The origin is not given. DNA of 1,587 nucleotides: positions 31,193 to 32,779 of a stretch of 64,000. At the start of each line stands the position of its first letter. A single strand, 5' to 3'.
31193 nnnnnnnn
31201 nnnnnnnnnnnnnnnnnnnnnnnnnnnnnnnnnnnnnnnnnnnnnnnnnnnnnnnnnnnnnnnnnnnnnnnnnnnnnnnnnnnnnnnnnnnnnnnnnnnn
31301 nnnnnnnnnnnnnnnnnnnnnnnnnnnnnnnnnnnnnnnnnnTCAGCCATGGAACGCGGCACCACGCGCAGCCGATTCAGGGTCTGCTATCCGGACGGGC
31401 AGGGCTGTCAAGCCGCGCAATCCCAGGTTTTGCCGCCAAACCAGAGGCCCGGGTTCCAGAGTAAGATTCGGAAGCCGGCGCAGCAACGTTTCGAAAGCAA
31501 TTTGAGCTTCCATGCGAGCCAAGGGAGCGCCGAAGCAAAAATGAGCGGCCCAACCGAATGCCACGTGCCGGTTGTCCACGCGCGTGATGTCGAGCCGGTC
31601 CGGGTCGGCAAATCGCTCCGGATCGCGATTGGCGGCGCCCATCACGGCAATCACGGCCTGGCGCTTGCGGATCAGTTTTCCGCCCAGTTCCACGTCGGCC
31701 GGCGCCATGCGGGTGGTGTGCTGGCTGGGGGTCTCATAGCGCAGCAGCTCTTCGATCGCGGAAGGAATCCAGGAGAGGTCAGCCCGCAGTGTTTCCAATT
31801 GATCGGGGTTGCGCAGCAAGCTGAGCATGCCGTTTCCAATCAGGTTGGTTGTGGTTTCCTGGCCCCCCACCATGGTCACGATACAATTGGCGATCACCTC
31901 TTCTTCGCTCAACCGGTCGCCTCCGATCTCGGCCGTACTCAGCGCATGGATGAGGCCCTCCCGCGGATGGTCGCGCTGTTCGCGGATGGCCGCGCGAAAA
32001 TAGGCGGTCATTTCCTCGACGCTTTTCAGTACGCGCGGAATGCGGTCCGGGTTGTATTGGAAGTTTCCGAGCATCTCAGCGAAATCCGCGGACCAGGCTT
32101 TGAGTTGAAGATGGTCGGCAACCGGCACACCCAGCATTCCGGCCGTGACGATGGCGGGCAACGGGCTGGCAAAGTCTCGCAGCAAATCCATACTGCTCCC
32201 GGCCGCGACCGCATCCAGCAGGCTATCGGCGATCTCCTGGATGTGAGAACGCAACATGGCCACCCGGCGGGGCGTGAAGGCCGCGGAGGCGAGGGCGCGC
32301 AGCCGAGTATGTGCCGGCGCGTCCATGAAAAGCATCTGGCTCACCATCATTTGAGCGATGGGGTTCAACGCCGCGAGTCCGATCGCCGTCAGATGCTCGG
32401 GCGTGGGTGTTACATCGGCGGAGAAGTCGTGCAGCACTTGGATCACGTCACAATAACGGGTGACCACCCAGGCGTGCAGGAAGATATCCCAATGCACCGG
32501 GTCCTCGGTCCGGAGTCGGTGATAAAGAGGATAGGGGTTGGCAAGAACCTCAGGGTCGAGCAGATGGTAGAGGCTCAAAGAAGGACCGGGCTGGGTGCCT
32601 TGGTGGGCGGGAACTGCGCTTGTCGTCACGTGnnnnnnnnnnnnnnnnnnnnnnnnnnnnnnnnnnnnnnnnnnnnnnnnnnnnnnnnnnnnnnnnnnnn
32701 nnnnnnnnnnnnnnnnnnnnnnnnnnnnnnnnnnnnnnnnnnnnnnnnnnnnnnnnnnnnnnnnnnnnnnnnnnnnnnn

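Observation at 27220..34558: Compact three-gene NRPS cassette: A-T (Leu code), P450, C-A-T-TE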

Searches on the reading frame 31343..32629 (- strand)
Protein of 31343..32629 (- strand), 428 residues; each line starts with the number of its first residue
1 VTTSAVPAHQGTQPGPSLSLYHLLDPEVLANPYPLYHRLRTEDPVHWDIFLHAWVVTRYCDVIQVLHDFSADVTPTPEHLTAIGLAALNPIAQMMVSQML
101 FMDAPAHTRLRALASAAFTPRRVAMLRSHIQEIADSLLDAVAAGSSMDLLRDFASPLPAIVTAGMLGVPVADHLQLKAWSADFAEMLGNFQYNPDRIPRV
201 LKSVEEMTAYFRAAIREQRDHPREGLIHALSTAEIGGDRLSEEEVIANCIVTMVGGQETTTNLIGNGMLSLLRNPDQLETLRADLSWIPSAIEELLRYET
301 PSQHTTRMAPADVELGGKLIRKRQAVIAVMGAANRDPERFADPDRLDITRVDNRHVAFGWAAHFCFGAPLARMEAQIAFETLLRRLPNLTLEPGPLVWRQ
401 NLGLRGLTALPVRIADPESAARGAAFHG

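Call 6: search_protein_families(library=pfam, proteins=[window:31343-32629:-])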
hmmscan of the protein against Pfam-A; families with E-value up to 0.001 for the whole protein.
window:31343-32629:- (428 aa): 1 family
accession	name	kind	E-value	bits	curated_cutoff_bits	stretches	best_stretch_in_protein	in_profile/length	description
PF00067.27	p450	-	1.9e-28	99.9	22.8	1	97-385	85-431/462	Cytochrome P450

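Call 7: search_protein_families(library=ncbifam, proteins=[window:31343-32629:-])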
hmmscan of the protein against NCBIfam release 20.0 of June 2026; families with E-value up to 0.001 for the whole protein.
window:31343-32629:- (428 aa): 9 families
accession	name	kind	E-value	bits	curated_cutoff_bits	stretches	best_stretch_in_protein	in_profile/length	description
NF041177.1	Cyp119_Thmprot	equivalog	2.6e-60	204.1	680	1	33-390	2-344/368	cytochrome P450 Cyp119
TIGR04538.1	P450_cycloAA_1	subfamily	9e-59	199.3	500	1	23-408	2-388/395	cytochrome P450, cyclodipeptide synthase-associated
NF045816.1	PentlenlactSyn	equivalog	6e-54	183.3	700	1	52-412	37-394/396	pentalenolactone synthase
TIGR04458.1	CYP450_TxtE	equivalog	1.2e-53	182.3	500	1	23-414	4-402/403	4-nitrotryptophan synthase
TIGR04515.1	P450_rel_GT_act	subfamily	1.7e-49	169.2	343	1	31-412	32-385/386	P450-derived glycosyltransferase activator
NF041802.1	P450_SolI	exception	2.3e-37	128.5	850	1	30-395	30-404/424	solanimycin biosynthesis cytochrome P450 SolI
NF050147.1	aminopyruv_ApyO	equivalog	3.1e-21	75.5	525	1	87-426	68-434/444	RiPP biosynthesis cytochrome P450 ApyO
NF045812.1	PentlenOxigase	equivalog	2.6e-09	36.5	800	1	234-394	231-416/444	pentalenene oxygenase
NF051859.1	AlbFlvMonOxTrpSyn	equivalog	0.00031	19.4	700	0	221-350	236-382/457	bifunctional albaflavenone monooxygenase/terpene synthase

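Call 8: search_solved_structures(query=window:31343-32629:-, max_evalue=1e-20)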
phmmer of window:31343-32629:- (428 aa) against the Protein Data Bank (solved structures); distinct sequences matched with E-value up to 1e-20: 394 (the best 60 are shown).
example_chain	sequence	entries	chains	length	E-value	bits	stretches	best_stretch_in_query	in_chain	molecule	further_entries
3ejb_B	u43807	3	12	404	4.4e-81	276.4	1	26-414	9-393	Biotin biosynthesis cytochrome P450-like enzyme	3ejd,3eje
8yhn_A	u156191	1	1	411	2.7e-80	273.8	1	24-414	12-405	Cytochrome P450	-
8gue_A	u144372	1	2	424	1.2e-76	261.7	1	9-422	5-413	Cytochrome P450 monooxygenase PikC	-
7xbm_A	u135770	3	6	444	1.4e-76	261.5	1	9-422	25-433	Cytochrome P450 monooxygenase PikC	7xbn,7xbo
2whw_A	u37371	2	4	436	2.1e-76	260.9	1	9-420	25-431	CYTOCHROME P450 MONOOXYGENASE | CYTOCHROME P450 HYDROXYLASE PIKC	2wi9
2vz7_A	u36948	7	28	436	2.3e-76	260.8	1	9-420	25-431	CYTOCHROME P450 MONOOXYGENASE | CYTOCHROME P450 HYDROXYLASE PIKC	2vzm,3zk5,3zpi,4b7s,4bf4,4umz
2bvj_A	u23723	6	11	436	3.1e-76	260.4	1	9-420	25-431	CYTOCHROME P450 MONOOXYGENASE | CYTOCHROME P450 HYDROXYLASE PIKC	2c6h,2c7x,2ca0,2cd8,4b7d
4yzr_A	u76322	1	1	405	1.5e-75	258.1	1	21-414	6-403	Polyketide biosynthesis cytochrome P450 PksS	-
6gmf_A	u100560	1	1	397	7.4e-75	255.8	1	24-414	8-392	Putative cytochrome P450 hydroxylase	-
6gk5_A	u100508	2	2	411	4.9e-74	253.1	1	23-412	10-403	Cytochrome P450 CYP267B1 protein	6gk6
5ofq_A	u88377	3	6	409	4.1e-72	246.8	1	28-385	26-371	Cytochrome P450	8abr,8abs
7wex_A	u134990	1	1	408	1.2e-71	245.2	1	27-412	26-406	Cytochrome P450 hydroxylase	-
8w6z_A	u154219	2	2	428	1.5e-71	245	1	23-414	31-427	Cytochrome P450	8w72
4rm4_A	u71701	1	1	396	1.1e-70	242.1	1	30-390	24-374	Cytochrome P450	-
3r9b_A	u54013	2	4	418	9e-70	239.1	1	20-414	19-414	CYTOCHROME P450 164A2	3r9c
5cje_A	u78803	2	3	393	4.9e-67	230.1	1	30-413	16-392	Cytochrome P450 hydroxylase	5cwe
1egy_A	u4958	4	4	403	2.4e-66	227.8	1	33-414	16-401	CYTOCHROME P450ERYF | CYTOCHROME P450 107A1 | CYTOCHROME P450 ERYF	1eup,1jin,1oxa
7y9o_A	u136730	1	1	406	1.2e-65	225.5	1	31-389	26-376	Cytochrome P450 monooxygenase YjiB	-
8fz8_A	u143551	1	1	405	2.3e-65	224.6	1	15-414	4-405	Cytochrome P450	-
1jip_A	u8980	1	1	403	3e-65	224.2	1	33-414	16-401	CYTOCHROME P450 107A1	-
1jio_A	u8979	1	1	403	4.4e-65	223.6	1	33-414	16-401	CYTOCHROME P450 107A1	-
7y97_A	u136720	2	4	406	3.6e-64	220.6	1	31-398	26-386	Cytochrome P450 monooxygenase YjiB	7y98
5l90_A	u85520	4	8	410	2e-63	218.2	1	27-394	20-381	Cytochrome P450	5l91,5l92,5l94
4ggv_A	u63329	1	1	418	2.8e-63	217.7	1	39-394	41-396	Cytochrome P450 superfamily protein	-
9v2t_A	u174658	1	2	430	3.7e-63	217.3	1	4-414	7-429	Cytochrome P450 monooxygenase CYP107Z12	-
2z3t_A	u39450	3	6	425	1.7e-62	215.1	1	25-413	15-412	Cytochrome P450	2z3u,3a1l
5vws_A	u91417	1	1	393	2.2e-62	214.7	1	37-413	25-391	Cytochrome P450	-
4e2p_A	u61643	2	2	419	8.8e-62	212.8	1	35-414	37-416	Cytochrome P450 107B1 (P450CVIIB1)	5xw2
6l39_A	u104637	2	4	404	1.8e-61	211.7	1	34-396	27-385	Cytochrome P450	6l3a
6m4s_A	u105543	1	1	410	2.5e-61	211.3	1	21-399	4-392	Cytochrome P450 hydroxylase sb21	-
4z5p_A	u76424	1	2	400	1.1e-59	205.9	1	33-412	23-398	Cytochrome P450 hydroxylase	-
9w6b_A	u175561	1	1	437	1.3e-59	205.6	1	20-412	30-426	Cytochrome P450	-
8jnp_A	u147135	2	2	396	1.6e-59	205.3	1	34-412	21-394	Cytochrome P450 CftA | Cytochrome P450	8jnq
4wpz_A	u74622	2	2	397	1.8e-59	205.2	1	51-412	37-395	Cytochrome P450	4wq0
9kpu_A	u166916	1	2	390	9.3e-59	202.8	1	53-412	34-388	Cytochrome P450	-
9kpp_A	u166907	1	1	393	9.8e-59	202.7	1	53-412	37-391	Cytochrome P450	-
7smz_A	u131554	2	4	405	2.3e-57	198.2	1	94-414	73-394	Cytochrome P450 142A3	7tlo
2xkr_A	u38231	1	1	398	6.2e-57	196.8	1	93-412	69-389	PUTATIVE CYTOCHROME P450 142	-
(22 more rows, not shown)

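Call 10: find_homologous_proteins(query=window:31343-32629:-)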
Query window:31343-32629:- (428 aa): 8000 proteins with E <= 0.001 among 8000 candidates; the best 120 are listed.
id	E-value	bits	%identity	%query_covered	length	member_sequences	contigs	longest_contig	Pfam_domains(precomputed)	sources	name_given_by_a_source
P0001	9.5e-279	942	98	100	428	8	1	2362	PF00067.28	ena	-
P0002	2.6e-276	934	97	100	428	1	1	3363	PF00067.28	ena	-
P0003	3.9e-262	888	93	100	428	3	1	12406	PF00067.28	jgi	jgi:pimeloyl-[acyl-carrier protein] synthase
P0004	7.5e-247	837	89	100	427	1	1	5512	PF00067.28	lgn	-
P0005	1.7e-230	783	85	99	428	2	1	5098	PF00067.28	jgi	jgi:pimeloyl-[acyl-carrier protein] synthase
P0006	1.0e-218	745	81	95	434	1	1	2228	PF00067.28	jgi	jgi:hypothetical protein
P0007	1.3e-218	744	79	97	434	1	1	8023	PF00067.28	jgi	-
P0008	2.7e-218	743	79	97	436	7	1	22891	PF00067.28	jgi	jgi:pimeloyl-[acyl-carrier protein] synthase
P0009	5.4e-217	739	79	97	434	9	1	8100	PF00067.28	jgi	jgi:cytochrome P450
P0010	2.1e-216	737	80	94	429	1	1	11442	PF00067.28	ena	-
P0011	8.9e-216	735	78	97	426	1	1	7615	PF00067.28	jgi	jgi:hypothetical protein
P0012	2.1e-215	734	79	97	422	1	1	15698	PF00067.28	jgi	jgi:pimeloyl-[acyl-carrier protein] synthase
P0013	2.9e-215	733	79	96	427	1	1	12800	PF00067.28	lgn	-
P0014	2.2e-214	730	81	93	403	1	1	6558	PF00067.28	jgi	jgi:hypothetical protein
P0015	6.0e-214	729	78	98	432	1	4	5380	PF00067.28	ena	-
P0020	3.6e-213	726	78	95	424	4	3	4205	PF00067.28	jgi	jgi:cytochrome P450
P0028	2.7e-212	723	78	96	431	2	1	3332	PF00067.28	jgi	jgi:cytochrome P450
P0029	2.7e-212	723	78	95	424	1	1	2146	PF00067.28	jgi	jgi:cytochrome P450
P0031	3.5e-212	723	78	96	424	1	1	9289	PF00067.28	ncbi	ncbi:MAG: cytochrome P450 [Acidobacteriota bacterium]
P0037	6.4e-211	719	79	93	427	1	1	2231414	PF00067.28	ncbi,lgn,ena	-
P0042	4.4e-210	716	79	93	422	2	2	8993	PF00067.28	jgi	jgi:cytochrome P450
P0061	2.9e-209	713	76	97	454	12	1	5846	PF00067.28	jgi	jgi:cytochrome P450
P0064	3.6e-209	713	77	95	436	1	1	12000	PF00067.28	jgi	jgi:cytochrome P450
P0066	4.1e-209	713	79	94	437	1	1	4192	PF00067.28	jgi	jgi:cytochrome P450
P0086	3.2e-208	710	76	96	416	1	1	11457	PF00067.28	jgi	jgi:cytochrome P450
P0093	6.5e-208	709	76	96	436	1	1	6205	PF00067.28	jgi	jgi:cytochrome P450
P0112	5.0e-207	706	79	93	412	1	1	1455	PF00067.28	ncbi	ncbi:MAG: cytochrome P450 [Candidatus Binatia bacterium]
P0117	9.9e-207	705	78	93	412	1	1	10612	PF00067.28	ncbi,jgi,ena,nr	ncbi:MAG: cytochrome P450 [Acidobacteria bacterium]|nr:MAG: cytochrome P450 [Acidobacteriota bacteri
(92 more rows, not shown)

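Call 11: find_encoding_contigs(protein=P0037, flank=10000, max_places=3)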
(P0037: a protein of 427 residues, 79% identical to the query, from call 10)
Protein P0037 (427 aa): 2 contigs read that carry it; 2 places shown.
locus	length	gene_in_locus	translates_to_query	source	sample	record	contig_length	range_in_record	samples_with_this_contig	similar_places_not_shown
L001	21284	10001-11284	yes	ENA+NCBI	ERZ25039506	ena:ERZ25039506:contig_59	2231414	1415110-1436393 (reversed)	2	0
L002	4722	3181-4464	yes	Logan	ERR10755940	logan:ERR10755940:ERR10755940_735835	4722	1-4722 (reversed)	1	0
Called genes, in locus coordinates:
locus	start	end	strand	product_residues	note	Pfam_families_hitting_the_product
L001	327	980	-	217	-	PF09335:VTT_dom (weak)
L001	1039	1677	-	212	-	PF22741:PTP-NADK, PF22785:Tc-R-P, PF03162:Y_phosphatase2, PF00782:DSPc (weak), PF13350:Y_phosphatase3 (faint), PF22784:PTP-SAK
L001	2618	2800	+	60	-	-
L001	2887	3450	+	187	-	PF04972:BON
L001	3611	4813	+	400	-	PF00158:Sigma54_activat (faint), PF13191:AAA_16 (weak), PF00004:AAA (weak), PF07724:AAA_2, PF07728:AAA_5 (weak), PF13401:AAA_22, PF10431:ClpB_D2-small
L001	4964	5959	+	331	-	PF00072:Response_reg, PF08275:DNAG_N (faint)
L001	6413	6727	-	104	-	-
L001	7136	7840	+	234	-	-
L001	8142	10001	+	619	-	PF00501:AMP-binding, PF13193:AMP-binding_C, PF00550:PP-binding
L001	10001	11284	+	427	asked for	PF00067:p450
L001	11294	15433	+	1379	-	PF00668:Condensation, PF00501:AMP-binding, PF13193:AMP-binding_C, PF00550:PP-binding, PF00975:Thioesterase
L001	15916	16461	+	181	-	PF04972:BON, PF21937:Yop-YscD_ppl_2nd (faint), PF04972:BON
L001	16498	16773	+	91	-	-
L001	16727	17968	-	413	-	PF13408:Zn_ribbon_recom, PF12728:HTH_17 (faint)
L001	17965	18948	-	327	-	PF00239:Resolvase, PF07508:Recombinase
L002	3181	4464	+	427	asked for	PF00067:p450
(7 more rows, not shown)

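Call 12: find_encoding_contigs(protein=P0003, flank=10000, max_places=3)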
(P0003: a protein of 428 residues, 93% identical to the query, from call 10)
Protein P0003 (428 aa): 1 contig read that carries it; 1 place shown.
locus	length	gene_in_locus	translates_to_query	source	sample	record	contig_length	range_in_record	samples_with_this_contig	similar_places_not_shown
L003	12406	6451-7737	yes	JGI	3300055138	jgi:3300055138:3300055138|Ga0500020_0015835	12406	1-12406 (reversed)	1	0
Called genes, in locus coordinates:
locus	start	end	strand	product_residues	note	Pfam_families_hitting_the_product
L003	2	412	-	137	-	?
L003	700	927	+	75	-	-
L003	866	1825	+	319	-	-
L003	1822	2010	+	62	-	-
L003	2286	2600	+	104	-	-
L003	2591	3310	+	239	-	-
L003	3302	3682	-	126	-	-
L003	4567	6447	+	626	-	PF00501:AMP-binding, PF13193:AMP-binding_C, PF00550:PP-binding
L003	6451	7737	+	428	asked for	PF00067:p450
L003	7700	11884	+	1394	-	PF00668:Condensation, PF00501:AMP-binding, PF13193:AMP-binding_C, PF00550:PP-binding, PF00975:Thioesterase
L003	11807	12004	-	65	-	-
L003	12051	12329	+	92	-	-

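Call 19: find_related_loci(query=A1, collection=genome_contigs, flank=10000)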
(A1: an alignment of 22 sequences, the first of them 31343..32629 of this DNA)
Query A1 (428 aa) in genome_contigs; peptide patterns used: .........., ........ (x = any residue, [..] = any of these).
598 stretches matched a pattern (row limit reached: there are more); 582 encode a relative of the query (tblastn E <= 1e-3); the best 80 are kept; 80 distinct loci.
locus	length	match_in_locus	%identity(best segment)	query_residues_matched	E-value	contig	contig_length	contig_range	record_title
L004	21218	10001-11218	80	15-420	0e+0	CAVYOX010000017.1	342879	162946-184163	MAG: uncultured Acidobacteriaceae bacterium isolate MFD09222.bin.1.46 genome assembly, contig: contig_75748, whole genom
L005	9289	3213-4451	78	1-412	0e+0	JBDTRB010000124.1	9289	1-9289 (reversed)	MAG: Acidobacteriota bacterium isolate cluster3_bin.236 NODE_34987_length_9289_cov_7.057288, whole genome shotgun sequen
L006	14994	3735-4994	76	3-422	0e+0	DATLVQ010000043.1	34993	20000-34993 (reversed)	MAG TPA_asm: Bryobacteraceae bacterium isolate SMAG_U13196 k141_89082, whole genome shotgun sequence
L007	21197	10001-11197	79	17-415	0e+0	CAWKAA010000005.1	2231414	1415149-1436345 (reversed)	MAG: Terriglobia bacterium isolate MFD03346.bin.2.6 genome assembly, contig: contig_59, whole genome shotgun sequence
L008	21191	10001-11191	78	16-412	0e+0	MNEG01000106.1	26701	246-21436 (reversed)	MAG: Candidatus Rokubacteria bacterium 13_1_40CM_68_15 13_1_40cm_scaffold_467, whole genome shotgun sequence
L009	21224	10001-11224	76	6-411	0e+0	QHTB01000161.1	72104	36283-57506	MAG: Candidatus Rokuibacteriota bacterium isolate AR17 14_0903_12_30cm_scaffold_314_curated, whole genome shotgun sequen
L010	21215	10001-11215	77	7-412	0e+0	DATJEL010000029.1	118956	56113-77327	MAG TPA_asm: Terriglobales bacterium isolate SMAG_U15432 k141_5650839, whole genome shotgun sequence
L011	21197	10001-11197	77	14-412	0e+0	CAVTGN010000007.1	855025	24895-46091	MAG: Terriglobia bacterium isolate MFD06526.bin.2.110 genome assembly, contig: contig_3502, whole genome shotgun sequenc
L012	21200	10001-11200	78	13-412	0e+0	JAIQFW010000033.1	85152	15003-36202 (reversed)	MAG: Terriglobia bacterium isolate SRVP_32 SRVP18_hole-7m-from-trench_1_20cm_scaffold_879, whole genome shotgun sequence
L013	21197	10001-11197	77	14-412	0e+0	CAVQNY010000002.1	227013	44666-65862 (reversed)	MAG: uncultured Acidobacteriaceae bacterium isolate MFD01248.bin.1.34 genome assembly, contig: contig_1089, whole genome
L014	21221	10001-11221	76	16-421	0e+0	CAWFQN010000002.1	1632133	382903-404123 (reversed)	MAG: uncultured Acidobacteriota bacterium isolate MFD05705.bin.1.7 genome assembly, contig: contig_16840, whole genome s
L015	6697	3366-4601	75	11-421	0e+0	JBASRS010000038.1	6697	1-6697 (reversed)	MAG: Terriglobales bacterium isolate MFD13510_ilm_asm_bin1 k127_23081, whole genome shotgun sequence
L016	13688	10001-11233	74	4-414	0e+0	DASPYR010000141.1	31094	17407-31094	MAG TPA_asm: Rugosimonospora sp. isolate SMAG_U11598 k141_425764, whole genome shotgun sequence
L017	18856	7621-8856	74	7-419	0e+0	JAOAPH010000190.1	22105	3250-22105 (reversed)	MAG: Candidatus Angelobacter sp. isolate RYN_9 scaffold_1307455, whole genome shotgun sequence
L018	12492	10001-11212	75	16-419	0e+0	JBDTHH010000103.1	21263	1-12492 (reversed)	MAG: Ktedonobacteraceae bacterium isolate cluster2_bin.27 k127_1768205, whole genome shotgun sequence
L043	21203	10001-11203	72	17-417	0e+0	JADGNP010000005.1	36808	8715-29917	MAG: Candidatus Sulfotelmatobacter sp. isolate Chersky.24_37 contig-100_97, whole genome shotgun sequence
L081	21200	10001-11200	75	13-412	0e+0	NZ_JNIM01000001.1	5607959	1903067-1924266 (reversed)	Thermogemmatispora carboxidivorans strain PM5 N688DRAFT_scf7180000000002_quiver_dupTrim_7460.1_C, whole genome shotgun s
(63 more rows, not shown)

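Call 26: search_solved_structures(query=window:31343-32629:-, max_evalue=1e-78, show_alignments=1)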
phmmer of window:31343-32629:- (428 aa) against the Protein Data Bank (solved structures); distinct sequences matched with E-value up to 1e-78: 2.
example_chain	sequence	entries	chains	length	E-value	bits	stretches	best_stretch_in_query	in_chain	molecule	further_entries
3ejb_B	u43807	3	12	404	4.4e-81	276.4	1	26-414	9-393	Biotin biosynthesis cytochrome P450-like enzyme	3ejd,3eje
8yhn_A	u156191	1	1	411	2.7e-80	273.8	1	24-414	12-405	Cytochrome P450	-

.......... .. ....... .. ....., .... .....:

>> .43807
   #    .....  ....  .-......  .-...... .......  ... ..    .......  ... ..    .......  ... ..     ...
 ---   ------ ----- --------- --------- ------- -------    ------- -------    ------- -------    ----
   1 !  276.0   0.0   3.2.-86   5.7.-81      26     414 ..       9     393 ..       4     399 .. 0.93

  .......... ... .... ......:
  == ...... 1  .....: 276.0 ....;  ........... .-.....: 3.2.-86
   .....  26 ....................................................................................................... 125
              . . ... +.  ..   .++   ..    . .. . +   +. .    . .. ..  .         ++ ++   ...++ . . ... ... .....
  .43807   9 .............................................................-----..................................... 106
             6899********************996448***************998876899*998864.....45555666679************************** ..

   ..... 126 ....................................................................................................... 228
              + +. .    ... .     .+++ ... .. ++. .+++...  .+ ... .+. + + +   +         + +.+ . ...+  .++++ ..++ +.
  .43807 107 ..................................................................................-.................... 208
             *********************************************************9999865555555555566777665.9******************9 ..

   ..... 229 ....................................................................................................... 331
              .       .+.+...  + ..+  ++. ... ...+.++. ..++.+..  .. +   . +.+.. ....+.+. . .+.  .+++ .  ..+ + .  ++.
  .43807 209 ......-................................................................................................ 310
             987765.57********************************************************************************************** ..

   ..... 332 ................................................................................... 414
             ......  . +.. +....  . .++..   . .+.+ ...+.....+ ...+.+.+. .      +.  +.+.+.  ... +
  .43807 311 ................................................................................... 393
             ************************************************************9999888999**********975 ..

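Call 49: list_cluster_members(proteins=[window:31343-32629:-, window:27220-31350:-, window:32633-34513:-])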
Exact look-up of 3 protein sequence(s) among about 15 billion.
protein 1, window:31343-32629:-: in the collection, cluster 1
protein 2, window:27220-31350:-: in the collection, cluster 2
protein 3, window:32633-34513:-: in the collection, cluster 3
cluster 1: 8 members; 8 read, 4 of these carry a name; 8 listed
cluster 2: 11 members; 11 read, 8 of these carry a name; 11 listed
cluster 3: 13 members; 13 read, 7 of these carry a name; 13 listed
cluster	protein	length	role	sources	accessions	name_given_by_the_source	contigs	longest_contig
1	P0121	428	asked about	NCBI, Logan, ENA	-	-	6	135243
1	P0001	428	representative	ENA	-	-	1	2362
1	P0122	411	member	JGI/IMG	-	cytochrome P450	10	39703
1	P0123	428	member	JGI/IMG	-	pimeloyl-[acyl-carrier protein] synthase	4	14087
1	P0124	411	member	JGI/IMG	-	hypothetical protein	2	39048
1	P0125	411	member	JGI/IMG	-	hypothetical protein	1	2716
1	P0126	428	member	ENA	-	-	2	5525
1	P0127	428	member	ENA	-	-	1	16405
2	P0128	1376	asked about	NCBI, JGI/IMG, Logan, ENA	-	-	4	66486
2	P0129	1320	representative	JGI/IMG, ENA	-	amino acid adenylation domain-containing protein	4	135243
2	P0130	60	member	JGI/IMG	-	hypothetical protein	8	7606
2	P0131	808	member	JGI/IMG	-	amino acid adenylation domain-containing protein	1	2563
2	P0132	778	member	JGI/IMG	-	amino acid adenylation domain-containing protein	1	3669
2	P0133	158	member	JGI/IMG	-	thioesterase domain-containing protein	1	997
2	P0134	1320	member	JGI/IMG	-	amino acid adenylation domain-containing protein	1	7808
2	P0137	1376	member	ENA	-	-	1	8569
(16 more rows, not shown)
